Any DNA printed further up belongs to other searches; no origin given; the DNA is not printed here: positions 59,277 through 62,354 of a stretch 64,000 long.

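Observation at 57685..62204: Phosphoketolase with a fused C-terminal CoA-binding domain, overlapping an Acs-like acetyl-CoA synthetase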

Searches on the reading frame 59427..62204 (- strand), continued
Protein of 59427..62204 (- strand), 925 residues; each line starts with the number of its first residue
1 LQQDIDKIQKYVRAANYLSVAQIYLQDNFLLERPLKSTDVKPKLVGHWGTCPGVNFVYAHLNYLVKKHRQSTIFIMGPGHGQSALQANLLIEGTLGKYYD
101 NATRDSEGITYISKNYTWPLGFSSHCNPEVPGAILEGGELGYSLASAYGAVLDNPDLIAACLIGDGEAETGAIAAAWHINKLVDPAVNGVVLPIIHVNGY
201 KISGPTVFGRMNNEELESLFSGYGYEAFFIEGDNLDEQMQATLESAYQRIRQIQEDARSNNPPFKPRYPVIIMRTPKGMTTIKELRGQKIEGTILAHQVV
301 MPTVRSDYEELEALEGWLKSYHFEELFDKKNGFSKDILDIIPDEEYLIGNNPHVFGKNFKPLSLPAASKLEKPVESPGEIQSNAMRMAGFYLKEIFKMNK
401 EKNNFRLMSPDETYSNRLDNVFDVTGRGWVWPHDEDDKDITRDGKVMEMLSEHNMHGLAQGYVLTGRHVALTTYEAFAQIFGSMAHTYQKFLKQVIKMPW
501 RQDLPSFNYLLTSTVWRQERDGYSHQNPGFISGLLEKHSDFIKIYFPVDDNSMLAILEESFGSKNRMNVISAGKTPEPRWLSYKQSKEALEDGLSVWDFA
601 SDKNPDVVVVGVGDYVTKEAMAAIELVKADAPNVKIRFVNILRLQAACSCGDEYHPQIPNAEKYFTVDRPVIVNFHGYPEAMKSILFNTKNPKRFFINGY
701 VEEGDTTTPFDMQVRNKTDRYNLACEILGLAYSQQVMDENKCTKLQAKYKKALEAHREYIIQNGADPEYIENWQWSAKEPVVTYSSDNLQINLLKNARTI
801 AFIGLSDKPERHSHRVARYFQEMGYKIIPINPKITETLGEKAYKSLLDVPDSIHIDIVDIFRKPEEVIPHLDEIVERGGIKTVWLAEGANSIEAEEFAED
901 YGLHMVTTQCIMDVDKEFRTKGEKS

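Call 21: search_solved_structures(query=window:59427-62204:-, max_evalue=1e-20, show_alignments=1)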
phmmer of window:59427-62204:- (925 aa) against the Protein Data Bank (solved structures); distinct sequences matched with E-value up to 1e-20: 11.
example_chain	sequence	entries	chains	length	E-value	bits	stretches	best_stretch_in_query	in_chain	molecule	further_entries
9cd3_A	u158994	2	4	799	6.5e-222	742.4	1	3-775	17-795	Phosphoketolase family protein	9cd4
8io8_A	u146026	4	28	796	2.6e-203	680.9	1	8-775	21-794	Probable phosphoketolase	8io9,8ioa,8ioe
8io6_A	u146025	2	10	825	6.4e-181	606.8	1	4-776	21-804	Xylulose5phosphatefructose6phosphate phosphoketolase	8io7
3ai7_A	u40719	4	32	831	6.6e-181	606.7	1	4-776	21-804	Xylulose-5-phosphate/fructose-6-phosphate phosphoketolase | Phosphoketolase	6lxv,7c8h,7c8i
3ahc_A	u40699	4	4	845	1.7e-180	605.4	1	3-774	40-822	Xylulose 5-phosphate/fructose 6-phosphate phosphoketolase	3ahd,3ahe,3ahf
3ahh_A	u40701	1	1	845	3.8e-179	600.9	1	3-774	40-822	Xylulose 5-phosphate/fructose 6-phosphate phosphoketolase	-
3ahi_A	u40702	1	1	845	3.9e-179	600.9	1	3-774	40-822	Xylulose 5-phosphate/fructose 6-phosphate phosphoketolase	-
3ahg_A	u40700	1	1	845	3.9e-179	600.9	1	3-774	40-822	Xylulose 5-phosphate/fructose 6-phosphate phosphoketolase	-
3ahj_A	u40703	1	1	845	3.9e-179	600.9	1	3-774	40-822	Xylulose 5-phosphate/fructose 6-phosphate phosphoketolase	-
6gua_A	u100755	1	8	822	1.6e-151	509.5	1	5-776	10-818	Probable phosphoketolase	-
2d59_A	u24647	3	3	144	3.4e-23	84.8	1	792-914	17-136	hypothetical protein PH1109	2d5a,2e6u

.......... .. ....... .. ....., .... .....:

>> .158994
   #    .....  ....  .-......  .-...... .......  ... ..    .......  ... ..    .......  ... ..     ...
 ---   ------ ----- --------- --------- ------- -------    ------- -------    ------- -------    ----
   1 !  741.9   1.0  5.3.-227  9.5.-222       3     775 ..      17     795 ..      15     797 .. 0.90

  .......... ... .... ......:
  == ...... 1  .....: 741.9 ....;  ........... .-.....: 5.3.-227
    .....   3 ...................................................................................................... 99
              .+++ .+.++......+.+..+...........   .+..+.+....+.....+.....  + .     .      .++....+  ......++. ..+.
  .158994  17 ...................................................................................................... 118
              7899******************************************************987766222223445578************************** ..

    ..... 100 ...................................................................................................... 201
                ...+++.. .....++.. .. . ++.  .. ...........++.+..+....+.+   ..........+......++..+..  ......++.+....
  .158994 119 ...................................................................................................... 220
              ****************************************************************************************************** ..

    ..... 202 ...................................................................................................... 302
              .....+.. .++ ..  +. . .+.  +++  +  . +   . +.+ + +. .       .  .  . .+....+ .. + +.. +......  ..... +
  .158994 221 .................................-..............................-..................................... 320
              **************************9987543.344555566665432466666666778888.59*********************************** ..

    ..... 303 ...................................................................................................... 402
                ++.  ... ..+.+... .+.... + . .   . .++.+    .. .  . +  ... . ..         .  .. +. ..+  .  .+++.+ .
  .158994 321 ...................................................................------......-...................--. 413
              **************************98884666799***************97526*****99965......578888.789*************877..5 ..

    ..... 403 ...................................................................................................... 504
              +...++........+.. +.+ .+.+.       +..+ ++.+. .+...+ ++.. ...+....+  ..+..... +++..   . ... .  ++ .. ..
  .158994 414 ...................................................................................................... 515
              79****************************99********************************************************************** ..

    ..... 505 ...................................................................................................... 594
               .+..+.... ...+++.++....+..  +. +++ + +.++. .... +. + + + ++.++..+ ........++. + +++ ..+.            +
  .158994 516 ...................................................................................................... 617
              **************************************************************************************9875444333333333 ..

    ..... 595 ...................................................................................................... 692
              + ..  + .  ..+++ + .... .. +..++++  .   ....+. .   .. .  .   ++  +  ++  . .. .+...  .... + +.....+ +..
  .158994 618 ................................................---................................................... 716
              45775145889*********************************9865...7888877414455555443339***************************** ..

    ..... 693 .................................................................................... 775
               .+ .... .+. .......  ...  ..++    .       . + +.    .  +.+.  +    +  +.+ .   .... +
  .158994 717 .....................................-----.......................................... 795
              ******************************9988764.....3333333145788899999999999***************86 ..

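Call 54: predict_structure(alignment_id=A1)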
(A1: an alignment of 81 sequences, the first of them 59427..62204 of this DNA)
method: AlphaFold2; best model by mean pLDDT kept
length: 925 residues; sequences in the alignment: 81
mean_pLDDT: 84.2   pTM: 0.83
mean pLDDT of the five models: 84.2, 82.9, 81.6, 77.0, 76.0
residues with pLDDT >= 90: 407; 70-90: 393; 50-70: 101; < 50: 24
segments of 3 or more residues with pLDDT < 50: 517-525, 779-786
pLDDT, mean of each block of 10 residues (from residue 1): 93 92 90 93 67 86 96 80 84 86 91 74 57 64 86 93 82 82 92 89 82 95 94 92 96 90 84 82 85 75 90 93 93 95 92 76 92 81 86 95 89 70 89 84 84 82 88 63 60 74 84 54 57 80 91 95 90 79 94 92 95 90 94 95 85 79 91 92 89 91 64 86 97 93 96 90 76 64 49 76 91 91 92 91 91 85 86 80 78 74 75 81 58
secondary structure, 60 per line:
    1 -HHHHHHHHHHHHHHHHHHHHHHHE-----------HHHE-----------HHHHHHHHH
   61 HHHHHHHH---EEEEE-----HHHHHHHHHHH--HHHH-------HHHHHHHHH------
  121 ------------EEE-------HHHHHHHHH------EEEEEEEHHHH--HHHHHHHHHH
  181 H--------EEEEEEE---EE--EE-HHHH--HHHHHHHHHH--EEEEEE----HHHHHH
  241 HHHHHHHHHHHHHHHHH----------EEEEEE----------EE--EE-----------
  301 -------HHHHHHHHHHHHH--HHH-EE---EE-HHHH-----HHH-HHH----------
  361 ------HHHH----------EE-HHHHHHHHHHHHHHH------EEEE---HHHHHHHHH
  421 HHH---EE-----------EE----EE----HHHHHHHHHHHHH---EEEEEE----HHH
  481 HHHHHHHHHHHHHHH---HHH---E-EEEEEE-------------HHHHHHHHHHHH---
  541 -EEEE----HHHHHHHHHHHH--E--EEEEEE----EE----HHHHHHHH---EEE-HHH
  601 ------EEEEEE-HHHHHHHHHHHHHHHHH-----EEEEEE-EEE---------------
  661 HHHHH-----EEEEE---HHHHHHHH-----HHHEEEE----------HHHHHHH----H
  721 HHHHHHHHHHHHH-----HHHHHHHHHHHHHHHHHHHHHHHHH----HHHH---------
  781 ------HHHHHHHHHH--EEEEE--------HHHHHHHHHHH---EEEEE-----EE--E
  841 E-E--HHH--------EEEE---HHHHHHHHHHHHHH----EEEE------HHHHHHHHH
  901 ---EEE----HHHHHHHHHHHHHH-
elements in order (helices of 4 or more, strands of 3 or more residues): H2-24 H52-68 E72-76 H82-92 H95-98 H106-114 E133-135 H143-151 E158-164 H165-168 H171-181 E190-196 H207-210 H213-222 E225-230 H235-257 E268-273 H308-320 H335-338 H367-370 H384-398 E405-408 H412-423 H452-464 E468-473 H478-495 E507-512 H526-537 E542-545 H550-561 E567-572 H583-590 E594-596 E607-612 H614-630 E636-641 E643-645 H661-665 E671-675 H679-686 E695-698 H709-715 H720-733 H739-763 H768-771 H787-796 E799-803 H812-822 E826-830 E857-860 H864-877 E882-885 H892-900 E904-906 H911-924

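Call 55: get_annotated_region(hit=H1, flank=4000)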
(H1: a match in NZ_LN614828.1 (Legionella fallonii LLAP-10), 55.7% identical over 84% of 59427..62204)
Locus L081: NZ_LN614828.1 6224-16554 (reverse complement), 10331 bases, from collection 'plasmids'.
description: Legionella fallonii LLAP-10 plasmid II, complete sequence
organism: Legionella fallonii LLAP-10 (NCBI taxid 1212491)
taxonomy: Bacteria; Pseudomonadota; Gammaproteobacteria; Legionellales; Legionellaceae; Legionella; Legionella fallonii; Legionella fallonii LLAP-10
host: -; source: -; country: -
typing (MOB-suite, as given by PLSDB): conjugative; relaxase MOBF; mating-pair formation MPF_F
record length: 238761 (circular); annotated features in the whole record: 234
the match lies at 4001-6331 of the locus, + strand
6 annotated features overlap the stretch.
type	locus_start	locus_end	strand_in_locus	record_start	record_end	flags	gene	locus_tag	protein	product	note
CDS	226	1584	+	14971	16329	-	-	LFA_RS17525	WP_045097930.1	MBL fold metallo-hydrolase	-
CDS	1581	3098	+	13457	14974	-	-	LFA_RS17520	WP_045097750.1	thymidine phosphorylase family protein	-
CDS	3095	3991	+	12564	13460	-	-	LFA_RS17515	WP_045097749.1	ribose-phosphate pyrophosphokinase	-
CDS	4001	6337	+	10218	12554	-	-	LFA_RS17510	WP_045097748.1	phosphoketolase family protein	-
CDS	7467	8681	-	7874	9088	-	-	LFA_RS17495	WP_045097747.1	LegC2/C7 family Dot/Icm T4SS effector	GO:0030255 - protein secretion by the type IV secretion system [Evidence IEA]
CDS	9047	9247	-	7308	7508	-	-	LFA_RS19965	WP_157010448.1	hypothetical protein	-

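Call 56: find_homologous_proteins(query=L081:4001-6334:+, max_evalue=1e-50)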
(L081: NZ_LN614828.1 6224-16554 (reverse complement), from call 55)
Query L081:4001-6334:+ (778 aa): 8000 proteins with E <= 1e-50 among 8000 candidates; the best 120 are listed.
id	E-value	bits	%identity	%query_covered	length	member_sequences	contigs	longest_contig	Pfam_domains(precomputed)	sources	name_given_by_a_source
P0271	0.0e+0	1834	100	100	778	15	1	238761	PF09363.16,PF09364.16,PF03894.21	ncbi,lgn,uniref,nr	ncbi:phosphoketolase family protein [Legionella fallonii]|uniref:Phosphoketolase n=1 Tax=Legionella 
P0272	0.0e+0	1564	86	100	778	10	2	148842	PF09363.16,PF09364.16,PF03894.21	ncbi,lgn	ncbi:TPA: phosphoketolase family protein [Legionella pneumophila]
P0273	0.0e+0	1560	85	100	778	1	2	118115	PF09363.16,PF09364.16,PF03894.21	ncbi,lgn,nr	ncbi:TPA: phosphoketolase [Legionella pneumophila]|nr:phosphoketolase [Legionella pneumophila] HAT85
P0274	0.0e+0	1544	85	99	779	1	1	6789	PF09363.16,PF09364.16,PF03894.21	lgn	-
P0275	0.0e+0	1534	83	100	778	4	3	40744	PF09363.16,PF09364.16,PF03894.21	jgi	jgi:xylulose-5-phosphate/fructose-6-phosphate phosphoketolase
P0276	0.0e+0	1449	79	100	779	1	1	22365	PF09363.16,PF09364.16,PF03894.21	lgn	-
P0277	0.0e+0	1357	74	100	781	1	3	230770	PF09363.16,PF09364.16,PF03894.21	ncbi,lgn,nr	ncbi:MAG: phosphoketolase family protein [Gammaproteobacteria bacterium]|nr:phosphoketolase family p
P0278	0.0e+0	1337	72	100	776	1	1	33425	PF09363.16,PF09364.16,PF03894.21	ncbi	ncbi:MAG: phosphoketolase family protein [Gammaproteobacteria bacterium]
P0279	0.0e+0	1324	72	100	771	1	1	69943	PF09363.16,PF09364.16,PF03894.21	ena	-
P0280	0.0e+0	1298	71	100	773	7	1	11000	PF09363.16,PF09364.16,PF03894.21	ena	-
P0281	0.0e+0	1297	69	100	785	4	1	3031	PF09363.16,PF09364.16,PF03894.21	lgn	-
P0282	0.0e+0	1295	70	100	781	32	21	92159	PF09363.16,PF09364.16,PF03894.21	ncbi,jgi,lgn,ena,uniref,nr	ncbi:MAG: hypothetical protein UX53_C0008G0041 [Candidatus Azambacteria bacterium GW2011_GWB2_46_37]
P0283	0.0e+0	1293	70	100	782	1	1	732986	PF09363.16,PF09364.16,PF03894.21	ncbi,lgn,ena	-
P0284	0.0e+0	1289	70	100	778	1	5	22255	PF09363.16,PF09364.16,PF03894.21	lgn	-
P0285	0.0e+0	1288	69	99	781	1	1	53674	PF09363.16,PF09364.16,PF03894.21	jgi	jgi:xylulose-5-phosphate/fructose-6-phosphate phosphoketolase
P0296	0.0e+0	1268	68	100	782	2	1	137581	PF09363.16,PF09364.16,PF03894.21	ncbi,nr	ncbi:MAG: phosphoketolase family protein [Candidatus Harrisonbacteria bacterium]|nr:phosphoketolase 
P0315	0.0e+0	1246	68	100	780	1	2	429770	PF09363.16,PF09364.16,PF03894.21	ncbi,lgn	-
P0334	0.0e+0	1235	66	99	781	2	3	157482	PF09363.16,PF09364.16,PF03894.21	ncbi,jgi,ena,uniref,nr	ncbi:MAG: phosphoketolase [Candidatus Yanofskybacteria bacterium RIFCSPHIGHO2_01_FULL_41_21]|uniref:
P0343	0.0e+0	1230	67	100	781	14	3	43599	PF09363.16,PF09364.16,PF03894.21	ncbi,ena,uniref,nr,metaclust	ncbi:phosphoketolase [candidate division WWE3 bacterium RIFCSPLOWO2_02_FULL_53_10]|uniref:Phosphoket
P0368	0.0e+0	1219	65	100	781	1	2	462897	PF09363.16,PF09364.16,PF03894.21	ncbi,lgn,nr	ncbi:MAG: phosphoketolase family protein [Patescibacteria group bacterium]|nr:phosphoketolase family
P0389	0.0e+0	1211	65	99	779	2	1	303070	PF09363.16,PF09364.16,PF03894.21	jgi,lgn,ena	-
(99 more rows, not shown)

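Call 57: find_encoding_contigs(protein=P0282, flank=5000, max_places=2)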
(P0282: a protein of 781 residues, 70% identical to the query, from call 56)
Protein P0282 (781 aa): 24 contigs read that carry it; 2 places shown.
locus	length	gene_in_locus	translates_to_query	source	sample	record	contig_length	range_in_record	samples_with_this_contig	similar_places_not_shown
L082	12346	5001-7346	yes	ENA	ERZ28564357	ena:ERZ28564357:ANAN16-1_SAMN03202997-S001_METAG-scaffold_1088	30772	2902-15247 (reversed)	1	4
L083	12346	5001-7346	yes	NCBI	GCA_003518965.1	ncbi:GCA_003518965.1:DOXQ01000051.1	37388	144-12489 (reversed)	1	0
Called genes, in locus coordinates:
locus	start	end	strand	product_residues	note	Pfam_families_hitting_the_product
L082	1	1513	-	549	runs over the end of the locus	PF00239:Resolvase, PF07508:Recombinase, PF13408:Zn_ribbon_recom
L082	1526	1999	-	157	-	-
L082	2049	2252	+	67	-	PF13560:HTH_31, PF12844:HTH_19, PF13413:HTH_25 (weak), PF13443:HTH_26, PF01381:HTH_3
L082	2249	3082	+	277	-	PF18931:DUF5680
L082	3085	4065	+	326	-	-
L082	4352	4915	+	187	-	PF00578:AhpC-TSA, PF08534:Redoxin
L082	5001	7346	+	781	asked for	PF09364:XFP_N, PF03894:XFP, PF09363:XFP_C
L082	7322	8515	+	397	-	PF00871:Acetate_kinase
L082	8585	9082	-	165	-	-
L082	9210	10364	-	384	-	-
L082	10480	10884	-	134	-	-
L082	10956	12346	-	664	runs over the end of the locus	-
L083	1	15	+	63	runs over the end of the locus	PF00830:Ribosomal_L28 (weak)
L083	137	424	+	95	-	-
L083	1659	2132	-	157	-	-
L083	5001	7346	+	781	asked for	PF09364:XFP_N, PF03894:XFP, PF09363:XFP_C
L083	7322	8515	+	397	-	PF00871:Acetate_kinase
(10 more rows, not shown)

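Call 58: find_encoding_contigs(protein=P0296, flank=5000, max_places=1)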
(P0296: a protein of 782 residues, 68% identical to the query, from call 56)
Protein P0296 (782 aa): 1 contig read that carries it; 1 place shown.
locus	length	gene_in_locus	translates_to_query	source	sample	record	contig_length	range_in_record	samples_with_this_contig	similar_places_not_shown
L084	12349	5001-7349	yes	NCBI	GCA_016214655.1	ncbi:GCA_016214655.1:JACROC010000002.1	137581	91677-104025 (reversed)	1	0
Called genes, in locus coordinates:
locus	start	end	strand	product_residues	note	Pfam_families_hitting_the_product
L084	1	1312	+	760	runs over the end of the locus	PF03477:ATP-cone, PF17975:RNR_Alpha, PF21995:RNR-II_ins_dom (weak), PF02867:Ribonuc_red_lgC (faint)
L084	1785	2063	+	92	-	-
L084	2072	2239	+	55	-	-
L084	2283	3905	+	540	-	PF13238:AAA_18 (weak), PF13671:AAA_33 (faint), PF01202:SKI (faint)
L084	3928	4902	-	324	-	PF01018:GTP1_OBG, PF01926:MMR_HSR1, PF02421:FeoB_N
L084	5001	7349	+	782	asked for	PF09364:XFP_N, PF03894:XFP, PF09363:XFP_C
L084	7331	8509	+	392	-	PF00871:Acetate_kinase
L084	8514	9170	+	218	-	PF01509:TruB_N, PF16198:TruB_C_2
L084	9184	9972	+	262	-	PF13489:Methyltransf_23, PF01209:Ubie_methyltran, PF02353:CMAS (weak), PF05175:MTS (weak), PF13847:Methyltransf_31, PF08241:Methyltransf_11, PF08242:Methyltransf_12, PF13649:Methyltransf_25, +1 more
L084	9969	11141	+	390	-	PF13365:Trypsin_2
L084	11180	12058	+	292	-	PF18915:DUF5667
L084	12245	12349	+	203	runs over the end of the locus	PF04011:LemA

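Call 59: find_encoding_contigs(protein=P0343, flank=5000, max_places=1)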
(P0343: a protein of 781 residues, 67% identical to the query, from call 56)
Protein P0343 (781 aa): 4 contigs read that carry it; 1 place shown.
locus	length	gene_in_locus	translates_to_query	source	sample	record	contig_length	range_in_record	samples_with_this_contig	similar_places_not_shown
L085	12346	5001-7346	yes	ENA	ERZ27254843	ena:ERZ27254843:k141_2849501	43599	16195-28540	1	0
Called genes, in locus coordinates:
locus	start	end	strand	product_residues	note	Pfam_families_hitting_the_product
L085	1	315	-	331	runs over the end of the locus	PF01594:AI-2E_transport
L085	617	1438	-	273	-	PF00149:Metallophos, PF13277:YmdB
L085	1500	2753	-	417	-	PF12072:RNase_Y_N, PF26594:KH_NusA_2nd (faint), PF00013:KH_1 (faint), PF01966:HD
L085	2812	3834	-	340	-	PF00154:RecA_N, PF06745:ATPase (faint), PF08423:Rad51, PF21096:RecA_C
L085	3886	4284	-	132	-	-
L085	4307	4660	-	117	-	-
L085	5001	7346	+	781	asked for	PF09364:XFP_N, PF03894:XFP, PF09363:XFP_C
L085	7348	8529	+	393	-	PF00871:Acetate_kinase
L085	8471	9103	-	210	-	PF00081:Sod_Fe_N, PF02777:Sod_Fe_C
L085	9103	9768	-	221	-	PF03167:UDG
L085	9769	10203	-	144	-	-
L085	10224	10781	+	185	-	PF02834:LigT_PEase, PF13563:2_5_RNA_ligase2, PF02834:LigT_PEase (weak)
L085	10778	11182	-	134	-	PF00380:Ribosomal_S9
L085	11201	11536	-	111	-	PF00572:Ribosomal_L13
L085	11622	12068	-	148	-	-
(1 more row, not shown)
